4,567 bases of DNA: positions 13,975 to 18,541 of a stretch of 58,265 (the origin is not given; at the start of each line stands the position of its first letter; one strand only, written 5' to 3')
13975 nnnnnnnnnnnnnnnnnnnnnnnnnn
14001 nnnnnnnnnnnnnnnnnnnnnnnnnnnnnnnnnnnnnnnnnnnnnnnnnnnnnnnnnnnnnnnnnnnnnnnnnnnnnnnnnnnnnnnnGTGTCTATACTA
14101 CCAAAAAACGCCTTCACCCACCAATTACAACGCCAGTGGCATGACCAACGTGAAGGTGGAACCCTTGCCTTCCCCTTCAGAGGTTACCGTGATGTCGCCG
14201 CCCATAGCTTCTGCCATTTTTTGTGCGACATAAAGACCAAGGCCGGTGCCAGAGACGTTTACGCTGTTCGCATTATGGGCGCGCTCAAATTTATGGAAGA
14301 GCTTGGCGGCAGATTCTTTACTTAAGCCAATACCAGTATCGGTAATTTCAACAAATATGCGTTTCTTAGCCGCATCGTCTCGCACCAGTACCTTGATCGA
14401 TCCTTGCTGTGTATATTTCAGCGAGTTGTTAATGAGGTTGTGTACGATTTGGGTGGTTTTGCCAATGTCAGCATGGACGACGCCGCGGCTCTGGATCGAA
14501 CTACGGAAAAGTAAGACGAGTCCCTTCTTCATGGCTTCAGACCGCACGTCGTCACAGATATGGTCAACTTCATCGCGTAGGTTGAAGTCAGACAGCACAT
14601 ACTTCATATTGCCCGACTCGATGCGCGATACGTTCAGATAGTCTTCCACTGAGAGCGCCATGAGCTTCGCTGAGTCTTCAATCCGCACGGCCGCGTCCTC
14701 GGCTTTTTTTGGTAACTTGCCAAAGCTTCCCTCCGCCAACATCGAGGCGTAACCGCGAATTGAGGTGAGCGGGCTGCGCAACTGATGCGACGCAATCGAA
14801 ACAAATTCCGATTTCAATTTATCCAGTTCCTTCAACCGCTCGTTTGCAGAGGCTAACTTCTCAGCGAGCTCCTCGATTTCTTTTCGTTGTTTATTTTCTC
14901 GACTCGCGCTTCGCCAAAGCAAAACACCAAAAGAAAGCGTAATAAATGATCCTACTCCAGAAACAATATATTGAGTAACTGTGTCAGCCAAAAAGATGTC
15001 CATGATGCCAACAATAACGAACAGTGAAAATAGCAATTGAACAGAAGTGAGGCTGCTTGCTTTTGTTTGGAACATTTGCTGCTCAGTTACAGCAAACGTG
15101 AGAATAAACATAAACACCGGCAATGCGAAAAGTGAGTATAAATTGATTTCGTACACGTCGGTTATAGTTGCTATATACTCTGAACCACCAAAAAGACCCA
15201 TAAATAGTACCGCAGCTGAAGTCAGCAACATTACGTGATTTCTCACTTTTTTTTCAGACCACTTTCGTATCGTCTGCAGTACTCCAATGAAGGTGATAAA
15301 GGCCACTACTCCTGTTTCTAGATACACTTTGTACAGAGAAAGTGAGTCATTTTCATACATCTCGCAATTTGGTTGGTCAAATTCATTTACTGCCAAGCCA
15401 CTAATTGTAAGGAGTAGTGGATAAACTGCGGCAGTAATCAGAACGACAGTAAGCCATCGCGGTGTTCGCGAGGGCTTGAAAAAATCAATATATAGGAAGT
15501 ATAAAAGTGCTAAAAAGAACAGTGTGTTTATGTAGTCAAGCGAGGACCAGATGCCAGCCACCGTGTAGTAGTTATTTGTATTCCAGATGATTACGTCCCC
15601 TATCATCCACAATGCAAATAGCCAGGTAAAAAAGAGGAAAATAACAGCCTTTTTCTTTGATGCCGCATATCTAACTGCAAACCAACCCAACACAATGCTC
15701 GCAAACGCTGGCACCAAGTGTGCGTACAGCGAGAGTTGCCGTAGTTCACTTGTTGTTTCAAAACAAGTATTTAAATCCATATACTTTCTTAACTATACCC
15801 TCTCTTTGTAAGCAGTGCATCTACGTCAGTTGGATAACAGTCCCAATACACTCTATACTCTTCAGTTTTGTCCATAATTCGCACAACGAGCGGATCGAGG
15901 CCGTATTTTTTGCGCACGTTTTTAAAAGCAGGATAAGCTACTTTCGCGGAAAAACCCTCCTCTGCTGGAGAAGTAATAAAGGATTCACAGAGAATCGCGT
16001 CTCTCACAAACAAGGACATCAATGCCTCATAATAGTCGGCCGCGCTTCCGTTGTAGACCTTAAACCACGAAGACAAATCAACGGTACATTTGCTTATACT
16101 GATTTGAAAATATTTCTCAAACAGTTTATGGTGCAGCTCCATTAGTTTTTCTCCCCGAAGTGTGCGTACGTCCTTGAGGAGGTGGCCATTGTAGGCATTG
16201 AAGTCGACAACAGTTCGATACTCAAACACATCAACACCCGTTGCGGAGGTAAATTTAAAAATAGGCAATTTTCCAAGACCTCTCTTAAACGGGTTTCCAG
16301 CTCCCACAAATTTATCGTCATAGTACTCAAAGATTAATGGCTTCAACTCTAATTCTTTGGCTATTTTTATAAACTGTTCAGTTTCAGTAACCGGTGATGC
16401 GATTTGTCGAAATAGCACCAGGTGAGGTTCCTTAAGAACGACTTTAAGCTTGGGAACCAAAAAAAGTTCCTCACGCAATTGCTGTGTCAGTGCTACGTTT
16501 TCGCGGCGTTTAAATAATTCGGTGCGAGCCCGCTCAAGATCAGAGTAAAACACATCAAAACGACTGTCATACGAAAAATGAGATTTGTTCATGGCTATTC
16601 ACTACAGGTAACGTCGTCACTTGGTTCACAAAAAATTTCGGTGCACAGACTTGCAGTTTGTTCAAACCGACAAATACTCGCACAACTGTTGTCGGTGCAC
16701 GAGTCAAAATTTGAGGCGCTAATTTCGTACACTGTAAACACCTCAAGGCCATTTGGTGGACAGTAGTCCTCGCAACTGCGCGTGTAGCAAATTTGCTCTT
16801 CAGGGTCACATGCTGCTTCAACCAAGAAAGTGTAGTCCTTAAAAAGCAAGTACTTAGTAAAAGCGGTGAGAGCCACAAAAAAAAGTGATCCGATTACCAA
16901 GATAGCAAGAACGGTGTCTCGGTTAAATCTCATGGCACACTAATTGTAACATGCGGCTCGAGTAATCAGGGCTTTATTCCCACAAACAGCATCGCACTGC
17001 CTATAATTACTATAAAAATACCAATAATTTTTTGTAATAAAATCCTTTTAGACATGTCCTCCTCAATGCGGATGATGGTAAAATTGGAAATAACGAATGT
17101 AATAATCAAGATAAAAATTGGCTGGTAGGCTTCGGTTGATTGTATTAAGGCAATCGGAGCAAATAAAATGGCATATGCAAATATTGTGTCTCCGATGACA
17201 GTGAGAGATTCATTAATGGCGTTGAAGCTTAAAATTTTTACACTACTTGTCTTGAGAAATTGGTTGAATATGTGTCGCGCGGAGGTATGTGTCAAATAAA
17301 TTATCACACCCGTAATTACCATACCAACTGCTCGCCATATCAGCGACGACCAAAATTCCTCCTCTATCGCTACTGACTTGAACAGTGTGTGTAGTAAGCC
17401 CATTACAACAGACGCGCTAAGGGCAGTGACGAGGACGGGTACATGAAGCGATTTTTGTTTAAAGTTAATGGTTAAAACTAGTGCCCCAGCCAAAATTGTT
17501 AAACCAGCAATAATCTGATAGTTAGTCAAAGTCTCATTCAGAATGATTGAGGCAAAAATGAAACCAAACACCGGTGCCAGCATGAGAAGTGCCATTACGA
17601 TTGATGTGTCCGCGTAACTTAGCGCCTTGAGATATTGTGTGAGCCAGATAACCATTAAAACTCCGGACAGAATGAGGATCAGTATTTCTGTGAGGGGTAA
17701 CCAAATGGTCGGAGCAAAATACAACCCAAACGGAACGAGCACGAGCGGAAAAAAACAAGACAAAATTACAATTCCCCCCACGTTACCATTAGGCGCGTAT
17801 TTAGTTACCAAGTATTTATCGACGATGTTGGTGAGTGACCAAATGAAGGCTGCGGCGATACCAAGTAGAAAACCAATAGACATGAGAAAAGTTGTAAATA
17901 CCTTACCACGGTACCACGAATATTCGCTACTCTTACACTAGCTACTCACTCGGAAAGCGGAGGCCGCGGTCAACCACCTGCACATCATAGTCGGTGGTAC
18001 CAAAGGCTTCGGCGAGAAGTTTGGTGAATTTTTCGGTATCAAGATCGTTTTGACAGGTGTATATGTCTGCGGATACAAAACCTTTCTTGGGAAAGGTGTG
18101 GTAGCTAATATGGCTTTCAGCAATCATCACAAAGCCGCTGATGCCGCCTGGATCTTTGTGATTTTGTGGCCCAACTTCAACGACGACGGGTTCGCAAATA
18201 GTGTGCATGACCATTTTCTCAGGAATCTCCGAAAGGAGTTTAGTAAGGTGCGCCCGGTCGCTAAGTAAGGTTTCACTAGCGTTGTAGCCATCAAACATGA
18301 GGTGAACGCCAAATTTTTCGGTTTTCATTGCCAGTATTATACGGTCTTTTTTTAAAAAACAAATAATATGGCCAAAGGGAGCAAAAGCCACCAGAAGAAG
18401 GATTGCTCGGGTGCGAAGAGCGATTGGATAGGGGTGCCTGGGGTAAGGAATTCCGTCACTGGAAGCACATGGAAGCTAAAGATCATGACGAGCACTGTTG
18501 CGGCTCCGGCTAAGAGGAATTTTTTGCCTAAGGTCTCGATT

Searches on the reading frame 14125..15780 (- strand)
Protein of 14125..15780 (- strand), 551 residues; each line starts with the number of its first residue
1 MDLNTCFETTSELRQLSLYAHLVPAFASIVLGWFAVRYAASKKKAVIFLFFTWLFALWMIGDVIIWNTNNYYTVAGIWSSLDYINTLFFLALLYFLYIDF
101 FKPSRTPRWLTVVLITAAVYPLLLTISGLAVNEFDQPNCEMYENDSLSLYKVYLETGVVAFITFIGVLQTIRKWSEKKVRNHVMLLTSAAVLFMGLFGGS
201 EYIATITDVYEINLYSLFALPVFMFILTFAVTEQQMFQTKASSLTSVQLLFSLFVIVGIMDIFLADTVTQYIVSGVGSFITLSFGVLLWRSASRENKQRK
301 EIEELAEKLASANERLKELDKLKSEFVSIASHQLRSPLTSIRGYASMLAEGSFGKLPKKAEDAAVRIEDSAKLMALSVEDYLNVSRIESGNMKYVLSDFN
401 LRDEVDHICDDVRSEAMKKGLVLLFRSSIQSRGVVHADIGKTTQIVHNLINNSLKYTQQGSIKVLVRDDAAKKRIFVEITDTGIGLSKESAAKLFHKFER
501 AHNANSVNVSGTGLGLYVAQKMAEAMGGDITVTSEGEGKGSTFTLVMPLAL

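Call 13: search_protein_families(library=pfam, proteins=[window:14125-15780:-])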
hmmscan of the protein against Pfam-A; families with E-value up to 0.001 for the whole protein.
window:14125-15780:- (551 aa): 2 families
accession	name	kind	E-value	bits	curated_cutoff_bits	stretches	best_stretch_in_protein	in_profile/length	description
PF02518.31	HATPase_c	-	6e-25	88.3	26.4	1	441-550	5-110/111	Histidine kinase-, DNA gyrase B-, and HSP90-like ATPase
PF00512.31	HisKA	-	1.1e-15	57.9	26.9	1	323-390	2-66/66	His Kinase A (phospho-acceptor) domain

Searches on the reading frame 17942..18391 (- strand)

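Call 13: search_protein_families(library=pfam, proteins=[window:17942-18391:-])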
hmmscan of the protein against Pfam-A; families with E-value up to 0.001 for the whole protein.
window:17942-18391:- (149 aa): 1 family
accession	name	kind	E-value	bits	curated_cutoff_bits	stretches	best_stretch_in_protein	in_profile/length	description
PF02675.21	AdoMet_dc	-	1e-27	97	25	1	30-143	1-107/107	S-adenosylmethionine decarboxylase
